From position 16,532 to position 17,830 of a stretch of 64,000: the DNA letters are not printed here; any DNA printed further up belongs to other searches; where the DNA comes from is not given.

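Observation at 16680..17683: TRAP large permease continues in frame into a ~330-aa charged, coiled-coil-like cytoplasmic tail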

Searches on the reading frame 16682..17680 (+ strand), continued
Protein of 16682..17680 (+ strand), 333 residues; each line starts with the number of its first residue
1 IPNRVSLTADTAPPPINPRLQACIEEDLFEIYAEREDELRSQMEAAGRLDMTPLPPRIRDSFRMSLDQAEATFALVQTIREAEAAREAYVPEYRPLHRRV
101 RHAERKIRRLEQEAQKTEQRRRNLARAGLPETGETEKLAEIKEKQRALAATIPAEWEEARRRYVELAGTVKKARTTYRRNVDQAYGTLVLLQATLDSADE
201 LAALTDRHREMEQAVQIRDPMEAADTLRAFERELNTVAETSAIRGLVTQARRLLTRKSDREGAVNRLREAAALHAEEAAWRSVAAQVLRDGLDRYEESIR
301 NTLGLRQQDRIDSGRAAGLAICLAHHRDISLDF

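Call 77: find_encoding_contigs(protein=P0013, flank=5000, max_places=2)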
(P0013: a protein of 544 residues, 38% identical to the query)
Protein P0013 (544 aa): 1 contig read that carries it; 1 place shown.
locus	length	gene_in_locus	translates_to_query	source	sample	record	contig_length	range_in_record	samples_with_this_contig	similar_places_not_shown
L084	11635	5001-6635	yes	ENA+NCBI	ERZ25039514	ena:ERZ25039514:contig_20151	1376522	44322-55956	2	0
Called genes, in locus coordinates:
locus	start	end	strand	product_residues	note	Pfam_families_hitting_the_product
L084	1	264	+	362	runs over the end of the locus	PF21570:ArgZ-like_C_2nd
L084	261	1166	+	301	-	PF00491:Arginase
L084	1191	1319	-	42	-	-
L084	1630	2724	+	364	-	PF03480:DctP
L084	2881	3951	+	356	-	PF04290:DctQ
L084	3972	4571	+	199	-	PF06808:DctM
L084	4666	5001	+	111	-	PF06808:DctM (weak)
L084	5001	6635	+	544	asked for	PF03600:CitMHS, PF06808:DctM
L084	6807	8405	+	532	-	PF00682:HMGL-like, PF22617:HCS_D2, PF08502:LeuA_dimer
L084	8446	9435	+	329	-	PF03547:Mem_trans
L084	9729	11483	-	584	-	PF02730:AFOR_N, PF01314:AFOR_C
